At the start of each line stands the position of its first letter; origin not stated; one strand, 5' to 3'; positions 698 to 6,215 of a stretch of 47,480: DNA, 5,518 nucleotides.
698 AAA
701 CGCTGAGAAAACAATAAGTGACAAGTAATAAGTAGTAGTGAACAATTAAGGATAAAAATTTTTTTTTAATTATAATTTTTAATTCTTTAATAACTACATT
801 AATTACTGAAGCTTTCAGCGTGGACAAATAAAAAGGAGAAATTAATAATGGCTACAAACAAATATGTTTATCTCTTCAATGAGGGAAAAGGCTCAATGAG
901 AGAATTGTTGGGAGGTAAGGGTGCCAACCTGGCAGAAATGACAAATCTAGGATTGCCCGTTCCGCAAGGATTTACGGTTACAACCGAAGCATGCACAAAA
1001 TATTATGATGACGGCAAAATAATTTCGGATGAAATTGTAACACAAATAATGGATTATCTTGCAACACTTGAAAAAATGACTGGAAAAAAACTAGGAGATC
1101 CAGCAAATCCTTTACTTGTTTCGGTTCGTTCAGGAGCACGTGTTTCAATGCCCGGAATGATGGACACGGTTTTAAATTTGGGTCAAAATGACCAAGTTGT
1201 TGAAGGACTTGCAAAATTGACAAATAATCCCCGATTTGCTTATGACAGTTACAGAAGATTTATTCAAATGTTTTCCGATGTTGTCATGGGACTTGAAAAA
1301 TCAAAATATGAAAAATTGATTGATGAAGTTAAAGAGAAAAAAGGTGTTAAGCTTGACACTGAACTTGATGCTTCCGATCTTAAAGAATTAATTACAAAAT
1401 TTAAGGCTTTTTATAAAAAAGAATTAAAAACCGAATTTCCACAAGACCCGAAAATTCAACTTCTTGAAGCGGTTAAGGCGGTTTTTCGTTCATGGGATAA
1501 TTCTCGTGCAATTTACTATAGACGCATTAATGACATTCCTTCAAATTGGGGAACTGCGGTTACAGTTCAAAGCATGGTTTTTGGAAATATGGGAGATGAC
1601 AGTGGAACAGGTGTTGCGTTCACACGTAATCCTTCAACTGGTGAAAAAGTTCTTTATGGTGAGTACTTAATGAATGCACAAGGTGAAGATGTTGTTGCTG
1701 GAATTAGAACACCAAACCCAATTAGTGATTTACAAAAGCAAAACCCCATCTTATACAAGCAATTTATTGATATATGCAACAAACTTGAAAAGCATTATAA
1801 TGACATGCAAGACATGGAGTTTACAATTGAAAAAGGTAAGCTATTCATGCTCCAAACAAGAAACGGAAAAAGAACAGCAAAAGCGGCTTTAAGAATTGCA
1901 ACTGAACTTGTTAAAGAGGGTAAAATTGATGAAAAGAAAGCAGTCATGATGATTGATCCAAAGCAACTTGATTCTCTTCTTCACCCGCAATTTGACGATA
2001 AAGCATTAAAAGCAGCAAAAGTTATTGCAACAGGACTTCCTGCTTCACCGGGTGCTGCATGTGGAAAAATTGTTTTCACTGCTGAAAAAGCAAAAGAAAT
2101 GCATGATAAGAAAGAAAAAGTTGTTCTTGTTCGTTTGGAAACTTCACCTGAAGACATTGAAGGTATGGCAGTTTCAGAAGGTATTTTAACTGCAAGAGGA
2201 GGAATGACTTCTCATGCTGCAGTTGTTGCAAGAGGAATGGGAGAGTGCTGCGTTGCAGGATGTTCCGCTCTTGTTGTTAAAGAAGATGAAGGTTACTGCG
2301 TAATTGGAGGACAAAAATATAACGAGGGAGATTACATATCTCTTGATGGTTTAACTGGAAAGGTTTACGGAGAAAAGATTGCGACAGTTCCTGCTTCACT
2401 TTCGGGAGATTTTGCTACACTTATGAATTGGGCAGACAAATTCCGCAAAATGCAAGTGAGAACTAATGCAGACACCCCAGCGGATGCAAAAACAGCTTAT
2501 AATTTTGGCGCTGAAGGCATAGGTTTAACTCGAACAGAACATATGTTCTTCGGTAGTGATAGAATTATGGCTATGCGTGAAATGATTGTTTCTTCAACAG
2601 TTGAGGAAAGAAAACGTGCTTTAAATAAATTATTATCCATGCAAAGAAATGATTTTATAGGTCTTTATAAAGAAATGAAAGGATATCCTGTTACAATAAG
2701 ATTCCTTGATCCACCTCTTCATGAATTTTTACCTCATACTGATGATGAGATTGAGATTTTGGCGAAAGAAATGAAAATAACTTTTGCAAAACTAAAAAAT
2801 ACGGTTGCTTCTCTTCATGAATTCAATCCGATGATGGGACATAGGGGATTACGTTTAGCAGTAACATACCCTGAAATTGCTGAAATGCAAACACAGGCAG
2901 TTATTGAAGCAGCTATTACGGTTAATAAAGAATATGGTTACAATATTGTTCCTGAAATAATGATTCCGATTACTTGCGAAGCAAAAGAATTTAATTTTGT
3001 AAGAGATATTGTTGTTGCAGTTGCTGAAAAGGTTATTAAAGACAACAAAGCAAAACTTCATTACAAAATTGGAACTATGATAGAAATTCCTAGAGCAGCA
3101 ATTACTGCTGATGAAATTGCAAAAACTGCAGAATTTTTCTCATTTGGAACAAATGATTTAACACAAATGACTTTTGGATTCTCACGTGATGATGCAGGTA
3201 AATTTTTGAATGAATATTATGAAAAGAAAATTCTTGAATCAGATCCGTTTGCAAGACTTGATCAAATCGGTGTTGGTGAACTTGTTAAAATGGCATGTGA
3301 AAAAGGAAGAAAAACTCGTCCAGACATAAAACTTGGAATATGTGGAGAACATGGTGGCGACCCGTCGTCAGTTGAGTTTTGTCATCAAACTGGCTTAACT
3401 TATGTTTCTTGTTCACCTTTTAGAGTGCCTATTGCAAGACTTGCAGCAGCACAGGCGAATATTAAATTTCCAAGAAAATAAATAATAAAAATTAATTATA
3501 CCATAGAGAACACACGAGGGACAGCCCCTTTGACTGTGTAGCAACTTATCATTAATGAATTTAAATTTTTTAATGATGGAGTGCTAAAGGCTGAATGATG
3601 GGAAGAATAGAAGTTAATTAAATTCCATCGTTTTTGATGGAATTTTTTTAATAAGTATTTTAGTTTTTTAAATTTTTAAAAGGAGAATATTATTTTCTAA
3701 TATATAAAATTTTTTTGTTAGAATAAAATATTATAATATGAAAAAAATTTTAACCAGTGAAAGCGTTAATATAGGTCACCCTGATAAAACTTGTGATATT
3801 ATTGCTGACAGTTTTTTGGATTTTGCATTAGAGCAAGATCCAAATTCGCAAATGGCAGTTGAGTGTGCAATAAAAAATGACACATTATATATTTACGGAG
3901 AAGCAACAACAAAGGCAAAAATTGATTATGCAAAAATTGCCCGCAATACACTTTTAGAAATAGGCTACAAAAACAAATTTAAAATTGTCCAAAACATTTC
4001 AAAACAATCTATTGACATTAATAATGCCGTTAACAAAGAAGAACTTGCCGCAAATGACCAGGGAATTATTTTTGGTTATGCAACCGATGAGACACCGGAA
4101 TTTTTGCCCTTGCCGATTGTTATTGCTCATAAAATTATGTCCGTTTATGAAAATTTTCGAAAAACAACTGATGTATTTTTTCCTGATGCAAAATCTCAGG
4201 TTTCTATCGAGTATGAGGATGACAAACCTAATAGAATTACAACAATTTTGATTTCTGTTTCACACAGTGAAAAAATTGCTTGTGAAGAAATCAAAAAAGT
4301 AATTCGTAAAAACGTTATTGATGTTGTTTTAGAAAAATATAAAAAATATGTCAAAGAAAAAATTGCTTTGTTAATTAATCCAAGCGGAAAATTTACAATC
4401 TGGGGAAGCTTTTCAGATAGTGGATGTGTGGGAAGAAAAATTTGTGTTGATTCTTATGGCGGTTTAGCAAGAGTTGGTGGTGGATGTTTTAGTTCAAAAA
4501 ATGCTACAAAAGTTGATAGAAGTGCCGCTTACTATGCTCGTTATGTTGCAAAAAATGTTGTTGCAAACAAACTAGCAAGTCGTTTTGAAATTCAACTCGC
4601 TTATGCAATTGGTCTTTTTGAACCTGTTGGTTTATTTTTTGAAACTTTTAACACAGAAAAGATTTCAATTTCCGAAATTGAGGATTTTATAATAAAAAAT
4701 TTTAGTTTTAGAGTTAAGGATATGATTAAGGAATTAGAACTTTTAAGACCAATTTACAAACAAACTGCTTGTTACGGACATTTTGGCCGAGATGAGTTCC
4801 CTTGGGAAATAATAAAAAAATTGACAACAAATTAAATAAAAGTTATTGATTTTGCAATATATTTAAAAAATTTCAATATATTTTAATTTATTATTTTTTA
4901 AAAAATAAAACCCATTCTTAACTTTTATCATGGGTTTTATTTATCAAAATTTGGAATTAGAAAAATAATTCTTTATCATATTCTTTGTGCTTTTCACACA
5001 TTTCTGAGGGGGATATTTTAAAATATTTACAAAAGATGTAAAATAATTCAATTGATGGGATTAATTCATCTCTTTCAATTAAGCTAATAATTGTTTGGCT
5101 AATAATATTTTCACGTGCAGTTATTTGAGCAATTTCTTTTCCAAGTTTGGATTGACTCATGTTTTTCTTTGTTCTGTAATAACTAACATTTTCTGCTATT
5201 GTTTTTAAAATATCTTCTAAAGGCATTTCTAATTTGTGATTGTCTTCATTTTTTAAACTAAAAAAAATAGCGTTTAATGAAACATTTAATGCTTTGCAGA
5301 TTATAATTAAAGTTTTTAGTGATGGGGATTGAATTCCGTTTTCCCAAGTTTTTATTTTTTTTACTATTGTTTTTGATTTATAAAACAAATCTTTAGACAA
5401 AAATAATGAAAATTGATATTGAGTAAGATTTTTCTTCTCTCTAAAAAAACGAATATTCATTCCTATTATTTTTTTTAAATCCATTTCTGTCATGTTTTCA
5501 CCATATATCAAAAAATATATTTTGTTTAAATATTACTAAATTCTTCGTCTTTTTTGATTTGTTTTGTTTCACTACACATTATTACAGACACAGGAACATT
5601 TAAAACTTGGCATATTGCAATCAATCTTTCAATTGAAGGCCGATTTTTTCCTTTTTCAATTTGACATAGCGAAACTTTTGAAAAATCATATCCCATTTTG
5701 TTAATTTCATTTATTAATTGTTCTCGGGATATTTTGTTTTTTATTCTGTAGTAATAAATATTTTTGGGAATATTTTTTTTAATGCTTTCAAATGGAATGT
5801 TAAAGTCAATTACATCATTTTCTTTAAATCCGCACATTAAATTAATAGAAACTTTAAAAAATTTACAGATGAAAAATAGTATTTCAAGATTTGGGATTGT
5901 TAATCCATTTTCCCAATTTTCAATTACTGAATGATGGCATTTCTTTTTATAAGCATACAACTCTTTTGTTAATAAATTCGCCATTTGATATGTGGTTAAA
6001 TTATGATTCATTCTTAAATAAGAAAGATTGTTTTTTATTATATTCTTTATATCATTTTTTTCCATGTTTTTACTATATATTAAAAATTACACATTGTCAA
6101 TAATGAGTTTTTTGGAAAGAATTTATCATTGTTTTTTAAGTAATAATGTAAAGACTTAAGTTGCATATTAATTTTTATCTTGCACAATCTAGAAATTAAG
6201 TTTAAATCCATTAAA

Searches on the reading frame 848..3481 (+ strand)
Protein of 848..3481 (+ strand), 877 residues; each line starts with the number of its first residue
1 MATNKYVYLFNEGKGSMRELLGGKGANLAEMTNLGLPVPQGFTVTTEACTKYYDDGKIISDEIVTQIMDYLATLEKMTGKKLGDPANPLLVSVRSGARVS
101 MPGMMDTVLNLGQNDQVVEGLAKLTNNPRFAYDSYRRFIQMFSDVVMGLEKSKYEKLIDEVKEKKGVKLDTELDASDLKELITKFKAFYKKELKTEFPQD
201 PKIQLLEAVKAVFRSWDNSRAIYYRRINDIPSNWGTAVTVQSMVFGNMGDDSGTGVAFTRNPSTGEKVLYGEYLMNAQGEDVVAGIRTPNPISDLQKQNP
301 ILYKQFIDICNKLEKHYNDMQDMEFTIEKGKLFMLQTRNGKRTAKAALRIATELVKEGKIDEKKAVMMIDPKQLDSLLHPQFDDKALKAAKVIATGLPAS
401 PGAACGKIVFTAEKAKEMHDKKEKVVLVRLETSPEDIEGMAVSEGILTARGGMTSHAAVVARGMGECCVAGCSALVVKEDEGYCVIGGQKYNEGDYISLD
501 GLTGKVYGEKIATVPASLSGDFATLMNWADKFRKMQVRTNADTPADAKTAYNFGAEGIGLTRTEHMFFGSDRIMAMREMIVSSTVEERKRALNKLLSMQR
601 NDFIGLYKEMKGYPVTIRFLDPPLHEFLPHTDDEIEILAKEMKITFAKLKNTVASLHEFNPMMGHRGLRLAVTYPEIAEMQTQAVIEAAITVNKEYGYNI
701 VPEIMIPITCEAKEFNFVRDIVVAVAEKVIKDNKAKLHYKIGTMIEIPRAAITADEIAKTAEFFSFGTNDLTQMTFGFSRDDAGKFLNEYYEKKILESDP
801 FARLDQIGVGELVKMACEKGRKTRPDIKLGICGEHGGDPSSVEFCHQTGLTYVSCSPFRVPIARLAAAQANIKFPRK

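Call 21: search_protein_families(library=pfam, proteins=[window:848-3481:+])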
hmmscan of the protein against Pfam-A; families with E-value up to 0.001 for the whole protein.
window:848-3481:+ (877 aa): 3 families
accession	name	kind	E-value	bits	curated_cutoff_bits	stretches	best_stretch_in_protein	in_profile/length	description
PF02896.24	PEP-utilizers_C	-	1.8e-77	260.9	22.8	1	519-871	4-292/293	PEP-utilising enzyme, PEP-binding domain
PF01326.24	PPDK_N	-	8.4e-59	199.9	27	2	19-302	2-230/328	Pyruvate phosphate dikinase, AMP/ATP-binding domain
PF00391.29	PEP-utilizers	-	3.5e-21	75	23.1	1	422-504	2-72/72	PEP-utilising enzyme, mobile domain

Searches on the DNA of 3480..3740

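Call 64: search_rna_families(source=window, start=3480, end=3740, threshold=evalue, max_evalue=1, show_alignments=1)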
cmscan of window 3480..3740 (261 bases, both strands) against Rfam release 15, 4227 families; matches with E-value up to 1: 2.
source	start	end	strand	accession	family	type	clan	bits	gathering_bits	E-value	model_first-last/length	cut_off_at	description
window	3498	3604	+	RF00162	SAM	Cis-reg; riboswitch;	CL00012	41.8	44.4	1.7e-08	1-108/108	no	SAM riboswitch aptamer (S box leader)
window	3539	3586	+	RF03664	MIR6288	Gene; miRNA;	-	18.7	74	0.29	23-70/92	no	MIR6288 microRNA precursor family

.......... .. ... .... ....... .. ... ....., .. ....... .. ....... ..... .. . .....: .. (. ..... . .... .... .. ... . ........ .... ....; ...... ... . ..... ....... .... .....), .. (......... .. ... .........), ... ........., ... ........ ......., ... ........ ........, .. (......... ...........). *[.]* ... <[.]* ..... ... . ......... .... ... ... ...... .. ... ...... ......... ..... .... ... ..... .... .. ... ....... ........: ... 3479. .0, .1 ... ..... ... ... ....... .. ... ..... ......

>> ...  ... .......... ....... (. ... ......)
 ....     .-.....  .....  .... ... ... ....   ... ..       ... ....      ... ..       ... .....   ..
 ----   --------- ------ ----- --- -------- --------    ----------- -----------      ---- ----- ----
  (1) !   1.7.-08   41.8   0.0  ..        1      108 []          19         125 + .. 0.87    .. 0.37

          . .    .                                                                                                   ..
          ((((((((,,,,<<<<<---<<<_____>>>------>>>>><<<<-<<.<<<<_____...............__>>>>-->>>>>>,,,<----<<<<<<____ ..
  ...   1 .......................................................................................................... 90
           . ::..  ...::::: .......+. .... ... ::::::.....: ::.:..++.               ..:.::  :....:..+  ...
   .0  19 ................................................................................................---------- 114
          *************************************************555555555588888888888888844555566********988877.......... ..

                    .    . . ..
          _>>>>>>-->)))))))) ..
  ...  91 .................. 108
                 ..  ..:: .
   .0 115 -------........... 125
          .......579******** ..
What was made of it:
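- On Any Rfam RNA family (release 15): Positive control: the same tool finds a SAM-I aptamer at 41.8 bits in the permissive scan (call 64).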

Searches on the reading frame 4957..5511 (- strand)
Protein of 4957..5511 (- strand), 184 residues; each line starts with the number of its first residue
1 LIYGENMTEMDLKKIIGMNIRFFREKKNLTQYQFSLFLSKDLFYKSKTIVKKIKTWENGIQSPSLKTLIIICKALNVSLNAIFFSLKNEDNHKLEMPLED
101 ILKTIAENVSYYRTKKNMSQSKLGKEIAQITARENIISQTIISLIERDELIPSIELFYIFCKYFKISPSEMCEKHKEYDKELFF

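Call 53: search_protein_families(library=pfam, proteins=[window:4957-5511:-], max_evalue=0.01)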
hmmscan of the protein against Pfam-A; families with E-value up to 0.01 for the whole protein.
window:4957-5511:- (184 aa): 3 families
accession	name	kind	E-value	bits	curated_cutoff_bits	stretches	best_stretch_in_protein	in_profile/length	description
PF01381.28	HTH_3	-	5.9e-16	58.7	23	2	56-80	29-53/55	Helix-turn-helix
PF12844.13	HTH_19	-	4e-08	33.5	30.2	1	18-83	2-59/64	Helix-turn-helix domain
PF13443.12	HTH_26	-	0.00048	20.8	22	0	51-79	25-54/63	Cro/C1-type HTH DNA-binding domain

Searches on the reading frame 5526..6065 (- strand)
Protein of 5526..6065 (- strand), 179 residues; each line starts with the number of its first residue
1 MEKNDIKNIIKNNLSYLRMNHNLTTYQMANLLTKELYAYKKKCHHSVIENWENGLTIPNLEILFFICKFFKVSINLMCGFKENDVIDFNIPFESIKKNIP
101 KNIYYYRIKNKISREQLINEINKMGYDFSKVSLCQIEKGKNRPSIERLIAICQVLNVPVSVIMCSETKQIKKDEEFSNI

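Call 11: search_protein_families(library=pfam, proteins=[window:5526-6065:-])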
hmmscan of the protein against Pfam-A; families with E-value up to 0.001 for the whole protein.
window:5526-6065:- (179 aa): 4 families
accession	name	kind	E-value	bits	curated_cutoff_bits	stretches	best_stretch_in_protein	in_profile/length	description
PF01381.28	HTH_3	-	2.3e-14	53.6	23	2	103-160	1-53/55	Helix-turn-helix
PF12844.13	HTH_19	-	1.2e-06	28.8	30.2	0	102-158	3-54/64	Helix-turn-helix domain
PF13560.12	HTH_31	-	3.7e-05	24.4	27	0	111-159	14-58/64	Helix-turn-helix domain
PF13443.12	HTH_26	-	4.5e-05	24.1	22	0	108-158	7-53/63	Cro/C1-type HTH DNA-binding domain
